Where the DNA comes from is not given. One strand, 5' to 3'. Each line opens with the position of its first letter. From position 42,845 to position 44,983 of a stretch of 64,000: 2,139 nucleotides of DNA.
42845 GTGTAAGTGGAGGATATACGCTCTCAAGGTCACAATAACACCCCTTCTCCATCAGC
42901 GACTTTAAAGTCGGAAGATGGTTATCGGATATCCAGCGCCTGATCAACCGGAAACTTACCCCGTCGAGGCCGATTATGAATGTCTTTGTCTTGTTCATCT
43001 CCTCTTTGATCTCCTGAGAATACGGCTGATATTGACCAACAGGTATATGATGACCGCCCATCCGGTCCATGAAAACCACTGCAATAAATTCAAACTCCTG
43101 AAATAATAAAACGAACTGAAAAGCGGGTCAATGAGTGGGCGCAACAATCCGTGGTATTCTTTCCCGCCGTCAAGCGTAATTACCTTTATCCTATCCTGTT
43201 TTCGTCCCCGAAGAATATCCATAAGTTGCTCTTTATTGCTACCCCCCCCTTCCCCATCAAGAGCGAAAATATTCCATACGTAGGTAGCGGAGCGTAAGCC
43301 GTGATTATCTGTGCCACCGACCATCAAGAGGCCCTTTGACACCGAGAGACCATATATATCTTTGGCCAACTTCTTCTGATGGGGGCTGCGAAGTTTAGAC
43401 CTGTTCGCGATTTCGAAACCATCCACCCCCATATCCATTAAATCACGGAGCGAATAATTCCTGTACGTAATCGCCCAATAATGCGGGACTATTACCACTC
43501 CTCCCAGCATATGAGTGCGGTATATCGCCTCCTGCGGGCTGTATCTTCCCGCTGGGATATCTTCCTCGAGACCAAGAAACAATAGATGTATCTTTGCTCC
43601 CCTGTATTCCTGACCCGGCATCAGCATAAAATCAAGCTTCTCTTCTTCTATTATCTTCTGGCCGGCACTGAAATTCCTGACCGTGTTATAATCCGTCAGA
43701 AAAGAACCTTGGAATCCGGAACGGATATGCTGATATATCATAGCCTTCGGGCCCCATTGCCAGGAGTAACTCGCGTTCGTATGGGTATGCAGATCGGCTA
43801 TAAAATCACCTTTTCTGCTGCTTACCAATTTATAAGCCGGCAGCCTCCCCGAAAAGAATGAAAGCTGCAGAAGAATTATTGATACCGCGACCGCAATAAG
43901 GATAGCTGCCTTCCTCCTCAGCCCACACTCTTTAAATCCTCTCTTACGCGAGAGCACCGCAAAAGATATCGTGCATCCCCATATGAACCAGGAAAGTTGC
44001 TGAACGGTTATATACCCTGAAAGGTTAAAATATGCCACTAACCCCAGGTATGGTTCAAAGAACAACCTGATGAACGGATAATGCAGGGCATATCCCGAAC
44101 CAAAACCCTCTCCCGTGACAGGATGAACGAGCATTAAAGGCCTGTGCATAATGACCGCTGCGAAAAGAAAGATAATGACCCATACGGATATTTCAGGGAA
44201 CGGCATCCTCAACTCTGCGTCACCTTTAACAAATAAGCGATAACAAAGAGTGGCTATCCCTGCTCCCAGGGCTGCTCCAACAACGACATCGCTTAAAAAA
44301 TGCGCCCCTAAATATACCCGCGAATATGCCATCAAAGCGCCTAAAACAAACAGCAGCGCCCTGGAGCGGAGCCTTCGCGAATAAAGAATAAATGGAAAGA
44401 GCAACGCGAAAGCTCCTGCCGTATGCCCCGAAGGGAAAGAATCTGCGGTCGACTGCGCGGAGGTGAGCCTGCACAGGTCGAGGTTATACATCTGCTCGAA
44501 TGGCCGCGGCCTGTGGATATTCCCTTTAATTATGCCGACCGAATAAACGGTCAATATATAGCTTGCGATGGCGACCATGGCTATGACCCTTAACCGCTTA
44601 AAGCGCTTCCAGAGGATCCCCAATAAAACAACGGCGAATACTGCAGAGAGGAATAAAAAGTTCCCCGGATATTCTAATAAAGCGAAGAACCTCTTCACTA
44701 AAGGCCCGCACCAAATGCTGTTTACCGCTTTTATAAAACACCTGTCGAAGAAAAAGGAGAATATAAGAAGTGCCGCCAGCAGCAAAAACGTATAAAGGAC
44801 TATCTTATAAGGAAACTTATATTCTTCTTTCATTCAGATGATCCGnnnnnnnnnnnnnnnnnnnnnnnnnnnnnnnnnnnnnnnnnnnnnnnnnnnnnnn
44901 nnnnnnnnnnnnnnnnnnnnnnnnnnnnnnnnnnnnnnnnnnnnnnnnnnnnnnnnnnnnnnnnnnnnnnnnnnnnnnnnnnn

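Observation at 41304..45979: Phosphoesterase island: NPP-type phosphodiesterase, PAP2-PHP fusion and a Thr-type sulfatase-fold enzyme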

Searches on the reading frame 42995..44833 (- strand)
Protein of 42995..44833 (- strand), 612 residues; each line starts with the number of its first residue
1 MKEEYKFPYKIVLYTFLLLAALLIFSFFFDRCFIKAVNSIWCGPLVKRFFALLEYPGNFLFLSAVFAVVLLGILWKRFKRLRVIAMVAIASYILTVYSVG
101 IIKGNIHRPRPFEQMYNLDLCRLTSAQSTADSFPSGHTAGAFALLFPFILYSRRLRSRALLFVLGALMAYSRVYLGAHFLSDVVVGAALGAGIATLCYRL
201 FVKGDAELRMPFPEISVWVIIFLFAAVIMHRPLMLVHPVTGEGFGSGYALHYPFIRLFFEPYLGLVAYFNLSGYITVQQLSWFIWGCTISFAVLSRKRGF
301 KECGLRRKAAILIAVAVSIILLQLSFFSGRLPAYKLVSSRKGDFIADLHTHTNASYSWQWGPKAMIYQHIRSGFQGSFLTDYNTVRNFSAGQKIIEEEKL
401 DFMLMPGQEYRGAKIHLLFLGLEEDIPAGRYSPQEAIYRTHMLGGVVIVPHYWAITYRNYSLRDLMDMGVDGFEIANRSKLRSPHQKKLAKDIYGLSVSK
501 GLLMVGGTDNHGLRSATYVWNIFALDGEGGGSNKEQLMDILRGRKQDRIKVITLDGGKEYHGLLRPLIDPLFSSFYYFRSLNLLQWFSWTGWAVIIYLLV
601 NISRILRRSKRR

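Call 3: search_protein_families(library=pfam, proteins=[window:42995-44833:-], max_evalue=0.01)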
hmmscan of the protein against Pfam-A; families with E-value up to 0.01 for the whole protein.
window:42995-44833:- (612 aa): 3 families
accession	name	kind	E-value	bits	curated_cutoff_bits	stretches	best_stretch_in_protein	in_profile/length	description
PF01569.27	PAP2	-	4.4e-25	88.4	27.2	1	86-202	3-126/130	PAP2 superfamily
PF14378.12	PAP2_3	-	9e-09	35.8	27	1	124-195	118-189/190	PAP2 superfamily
PF14360.12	PAP2_C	-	0.0086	17.1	27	1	132-193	5-68/74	PAP2 superfamily C-terminal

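Call 4: search_protein_families(library=ncbifam, proteins=[window:42995-44833:-], max_evalue=0.01)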
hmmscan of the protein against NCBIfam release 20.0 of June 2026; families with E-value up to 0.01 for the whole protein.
window:42995-44833:- (612 aa): 8 families
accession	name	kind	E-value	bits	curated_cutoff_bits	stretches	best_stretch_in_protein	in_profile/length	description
NF047884.1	UdeprDiPSep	equivalog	2.6e-12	47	250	1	70-198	60-184/188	undecaprenyl-diphosphatase SepP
NF008813.0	PRK11837.1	equivalog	1.1e-11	45.1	229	1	73-196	46-166/202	undecaprenyl-diphosphate phosphatase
NF038032.1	CehA_McbA_metalo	domain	9.9e-11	41.6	80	1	346-521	5-189/315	CehA/McbA family metallohydrolase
NF007975.0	PRK10699.1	equivalog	5.9e-09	35.7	261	1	128-203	154-232/254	phosphatidylglycerophosphatase B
NF047791.1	RNaseRnm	equivalog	4.1e-05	23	375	1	345-425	2-85/275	RNase RNM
NF028538.0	PAP2_lipid_A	equivalog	4.8e-05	23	275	1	117-201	144-231/234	PAP2 family lipid A phosphatase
NF028536.0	PAP2_near_MCR1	equivalog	0.0013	18.5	475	1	130-193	159-225/237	PAP2 family protein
NF045780.1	TrlF_fam_ATP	equivalog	0.0033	16.2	350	1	346-419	8-94/944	TrlF family AAA-like ATPase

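Call 5: find_homologous_proteins(query=window:42995-44833:-)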
Query window:42995-44833:- (612 aa): 16 proteins with E <= 0.001 among 8000 candidates.
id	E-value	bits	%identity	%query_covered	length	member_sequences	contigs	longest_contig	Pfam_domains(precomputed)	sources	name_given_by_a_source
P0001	0.0e+0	1391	100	100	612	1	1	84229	PF01569.28,PF14378.13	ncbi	ncbi:MAG: phosphatase PAP2 family protein [Candidatus Omnitrophota bacterium]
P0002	1.0e-239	815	60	97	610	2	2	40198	PF01569.28,PF14378.13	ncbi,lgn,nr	ncbi:MAG: phosphatase PAP2 family protein [Candidatus Omnitrophica bacterium]|nr:phosphatase PAP2 fa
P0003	4.3e-173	595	48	93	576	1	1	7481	PF01569.28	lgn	-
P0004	2.0e-168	580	50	89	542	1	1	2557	PF01569.28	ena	-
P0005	1.7e-162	560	47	95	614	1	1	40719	PF01569.28,PF14378.13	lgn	-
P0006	6.4e-160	552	47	93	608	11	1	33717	PF01569.28,PF14378.13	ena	-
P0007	4.1e-34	136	29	59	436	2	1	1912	PF02811.27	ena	-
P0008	3.8e-11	60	27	34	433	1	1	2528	-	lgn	-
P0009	7.9e-6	43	54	9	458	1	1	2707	PF01569.28,PF14378.13,PF00781.30,PF19279.5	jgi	jgi:undecaprenyl-diphosphatase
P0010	1.3e-5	42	38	16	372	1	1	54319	PF01569.28,PF14378.13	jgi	-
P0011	2.2e-5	41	38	13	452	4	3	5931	PF01569.28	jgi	jgi:lipid A 4'-phosphatase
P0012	3.5e-5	41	51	10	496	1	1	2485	PF22778.4,PF01569.28,PF14378.13,PF00781.30,PF19279.5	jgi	jgi:YegS/Rv2252/BmrU family lipid kinase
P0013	3.6e-5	41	35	18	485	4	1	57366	PF22778.4,PF01569.28,PF00781.30,PF19279.5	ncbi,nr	ncbi:MAG: phosphatase PAP2 family protein [Solirubrobacterales bacterium]|nr:phosphatase PAP2 family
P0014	9.0e-5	39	48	15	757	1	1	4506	PF02366.25,PF01569.28,PF14378.13,PF13231.13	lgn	-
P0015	1.0e-4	39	39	17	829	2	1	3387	PF01569.28,PF14378.13,PF09924.16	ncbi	-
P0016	5.8e-4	37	42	15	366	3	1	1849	PF01569.28,PF14378.13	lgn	-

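Call 21: find_encoding_contigs(protein=P0002, flank=10000, max_places=2)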
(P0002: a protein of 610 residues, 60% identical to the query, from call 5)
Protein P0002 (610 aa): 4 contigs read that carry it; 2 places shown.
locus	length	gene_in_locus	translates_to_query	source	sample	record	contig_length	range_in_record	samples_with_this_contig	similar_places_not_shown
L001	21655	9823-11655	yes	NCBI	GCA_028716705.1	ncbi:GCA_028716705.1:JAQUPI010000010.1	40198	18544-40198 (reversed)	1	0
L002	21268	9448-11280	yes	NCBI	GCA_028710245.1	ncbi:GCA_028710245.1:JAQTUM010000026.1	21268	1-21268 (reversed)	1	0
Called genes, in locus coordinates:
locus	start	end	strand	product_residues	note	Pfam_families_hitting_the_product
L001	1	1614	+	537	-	PF00884:Sulfatase, PF01663:Phosphodiest (faint), PF16347:SGSH_C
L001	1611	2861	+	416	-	PF13439:Glyco_transf_4, PF13579:Glyco_trans_4_4, PF20706:GT4-conflict (weak), PF00534:Glycos_transf_1, PF13692:Glyco_trans_1_4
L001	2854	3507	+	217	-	PF01209:Ubie_methyltran, PF13489:Methyltransf_23, PF13847:Methyltransf_31, PF08241:Methyltransf_11, PF08242:Methyltransf_12, PF13649:Methyltransf_25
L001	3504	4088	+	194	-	PF00583:Acetyltransf_1, PF13508:Acetyltransf_7, PF13673:Acetyltransf_10 (weak)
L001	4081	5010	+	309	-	-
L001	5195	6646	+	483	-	PF02310:B12-binding, PF04055:Radical_SAM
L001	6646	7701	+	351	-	-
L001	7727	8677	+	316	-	PF00535:Glycos_transf_2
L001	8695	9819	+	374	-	PF00884:Sulfatase, PF16347:SGSH_C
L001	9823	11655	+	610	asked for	PF14378:PAP2_3, PF01569:PAP2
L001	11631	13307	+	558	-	PF01663:Phosphodiest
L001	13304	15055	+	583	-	PF00224:PK, PF12804:NTP_transf_3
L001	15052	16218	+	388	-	PF14306:PUA_2, PF01747:ATP-sulfurylase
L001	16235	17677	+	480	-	PF01943:Polysacc_synt, PF13440:Polysacc_synt_3, PF03023:MurJ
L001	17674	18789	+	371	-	PF13439:Glyco_transf_4, PF13579:Glyco_trans_4_4, PF20706:GT4-conflict, PF00534:Glycos_transf_1, PF13692:Glyco_trans_1_4, PF13524:Glyco_trans_1_2 (weak)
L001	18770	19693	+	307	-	PF13489:Methyltransf_23 (weak), PF01209:Ubie_methyltran (weak), PF08241:Methyltransf_11, PF08242:Methyltransf_12 (faint), PF13649:Methyltransf_25, PF13847:Methyltransf_31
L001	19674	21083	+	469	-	-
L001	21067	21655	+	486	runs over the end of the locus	PF02310:B12-binding, PF04055:Radical_SAM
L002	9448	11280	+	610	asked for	PF14378:PAP2_3, PF01569:PAP2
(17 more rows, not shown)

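Call 22: find_encoding_contigs(protein=P0005, flank=10000, max_places=2)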
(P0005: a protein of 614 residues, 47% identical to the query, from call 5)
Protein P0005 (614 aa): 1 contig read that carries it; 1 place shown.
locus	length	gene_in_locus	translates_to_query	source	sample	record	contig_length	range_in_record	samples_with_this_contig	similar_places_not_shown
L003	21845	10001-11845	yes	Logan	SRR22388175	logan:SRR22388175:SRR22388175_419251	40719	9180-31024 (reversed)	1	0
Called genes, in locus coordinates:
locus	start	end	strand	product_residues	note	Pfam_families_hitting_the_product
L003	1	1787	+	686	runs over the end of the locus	PF00884:Sulfatase, PF16347:SGSH_C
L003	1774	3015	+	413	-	PF20706:GT4-conflict (weak), PF00534:Glycos_transf_1, PF13692:Glyco_trans_1_4, PF13524:Glyco_trans_1_2 (weak)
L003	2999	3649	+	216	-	PF13489:Methyltransf_23 (weak), PF13847:Methyltransf_31, PF08241:Methyltransf_11, PF08242:Methyltransf_12 (weak), PF13649:Methyltransf_25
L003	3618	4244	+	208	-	PF00583:Acetyltransf_1, PF08445:FR47 (weak), PF13508:Acetyltransf_7 (weak), PF13673:Acetyltransf_10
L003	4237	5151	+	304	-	-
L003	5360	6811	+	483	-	PF02310:B12-binding, PF04055:Radical_SAM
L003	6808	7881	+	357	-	-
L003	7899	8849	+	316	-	PF00535:Glycos_transf_2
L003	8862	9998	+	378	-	PF00884:Sulfatase, PF16347:SGSH_C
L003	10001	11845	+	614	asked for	PF14378:PAP2_3, PF01569:PAP2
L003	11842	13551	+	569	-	PF01663:Phosphodiest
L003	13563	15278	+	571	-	PF00224:PK, PF12804:NTP_transf_3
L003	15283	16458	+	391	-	PF14306:PUA_2, PF01747:ATP-sulfurylase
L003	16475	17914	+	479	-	PF01943:Polysacc_synt, PF13440:Polysacc_synt_3, PF03023:MurJ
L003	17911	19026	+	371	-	PF13439:Glyco_transf_4, PF13579:Glyco_trans_4_4, PF00534:Glycos_transf_1, PF13692:Glyco_trans_1_4, PF13524:Glyco_trans_1_2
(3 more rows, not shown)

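Call 23: find_encoding_contigs(protein=P0006, flank=10000, max_places=2)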
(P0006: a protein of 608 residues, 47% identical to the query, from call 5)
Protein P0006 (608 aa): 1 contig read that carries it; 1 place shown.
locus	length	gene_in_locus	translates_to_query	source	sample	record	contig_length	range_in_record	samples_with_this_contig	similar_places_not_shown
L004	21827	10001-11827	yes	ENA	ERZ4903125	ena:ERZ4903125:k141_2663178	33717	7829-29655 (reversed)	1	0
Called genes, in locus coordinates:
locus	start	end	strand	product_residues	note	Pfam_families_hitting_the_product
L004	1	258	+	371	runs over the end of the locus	PF00534:Glycos_transf_1, PF13692:Glyco_trans_1_4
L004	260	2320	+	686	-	PF00884:Sulfatase, PF01663:Phosphodiest (faint), PF16347:SGSH_C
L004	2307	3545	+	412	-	PF13439:Glyco_transf_4, PF20706:GT4-conflict (weak), PF00534:Glycos_transf_1, PF13692:Glyco_trans_1_4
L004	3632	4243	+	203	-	PF00583:Acetyltransf_1, PF13508:Acetyltransf_7, PF13673:Acetyltransf_10 (weak)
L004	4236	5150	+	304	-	-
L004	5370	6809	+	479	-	PF02310:B12-binding, PF04055:Radical_SAM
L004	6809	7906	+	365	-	PF22537:WbmS-like (weak)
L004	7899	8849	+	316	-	PF00535:Glycos_transf_2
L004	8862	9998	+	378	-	PF00884:Sulfatase, PF16347:SGSH_C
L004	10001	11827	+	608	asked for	PF14378:PAP2_3, PF01569:PAP2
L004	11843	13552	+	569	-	PF01663:Phosphodiest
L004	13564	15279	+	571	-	PF00224:PK, PF12804:NTP_transf_3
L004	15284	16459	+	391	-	PF14306:PUA_2, PF01747:ATP-sulfurylase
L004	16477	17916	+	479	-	PF01943:Polysacc_synt, PF13440:Polysacc_synt_3, PF03023:MurJ (weak)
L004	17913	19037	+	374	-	PF13439:Glyco_transf_4, PF13579:Glyco_trans_4_4, PF20706:GT4-conflict (weak), PF00534:Glycos_transf_1, PF13692:Glyco_trans_1_4, PF13524:Glyco_trans_1_2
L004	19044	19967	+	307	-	PF13489:Methyltransf_23 (weak), PF08242:Methyltransf_12 (weak), PF01209:Ubie_methyltran (weak), PF08241:Methyltransf_11, PF13649:Methyltransf_25, PF13847:Methyltransf_31 (weak)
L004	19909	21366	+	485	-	-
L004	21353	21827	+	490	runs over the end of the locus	PF02310:B12-binding, PF04055:Radical_SAM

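Call 28: predict_structure(alignment_id=A3)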
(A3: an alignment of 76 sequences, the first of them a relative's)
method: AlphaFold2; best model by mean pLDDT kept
length: 612 residues; sequences in the alignment: 76
mean_pLDDT: 76.2   pTM: 0.71
mean pLDDT of the five models: 76.2, 74.6, 72.8, 71.5, 68.9
residues with pLDDT >= 90: 218; 70-90: 177; 50-70: 126; < 50: 91
segments of 3 or more residues with pLDDT < 50: 1-3, 5-7, 26-35, 37-65, 68-74, 76-79, 111-135, 203-212
pLDDT, mean of each block of 10 residues (from residue 1): 47 69 52 41 40 39 47 47 59 62 54 44 41 50 66 72 72 60 61 57 45 63 74 89 91 89 81 79 82 77 85 81 68 87 97 91 94 96 97 98 98 93 97 97 98 76 96 90 88 96 95 78 88 95 98 82 82 86 90 91 93 85
secondary structure, 60 per line:
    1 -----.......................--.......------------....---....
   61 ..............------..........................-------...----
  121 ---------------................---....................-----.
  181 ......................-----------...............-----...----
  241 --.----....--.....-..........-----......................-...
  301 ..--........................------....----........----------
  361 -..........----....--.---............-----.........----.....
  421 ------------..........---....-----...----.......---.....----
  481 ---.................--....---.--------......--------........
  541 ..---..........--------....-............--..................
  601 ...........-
elements in order: H6-28 H31-37 H50-53 H57-74 H81-106 H136-151 H155-174 H180-202 H214-228 E234-236 E248-251 H254-258 H260-269 H275-296 H298-302 H305-328 E335-338 E343-350 H362-371 E376-379 H386-397 E403-411 E416-420 H433-442 E446-449 H462-468 E472-476 H484-500 E503-506 E519-524 H533-542 E549-555 H564-567 H569-580 H583-611
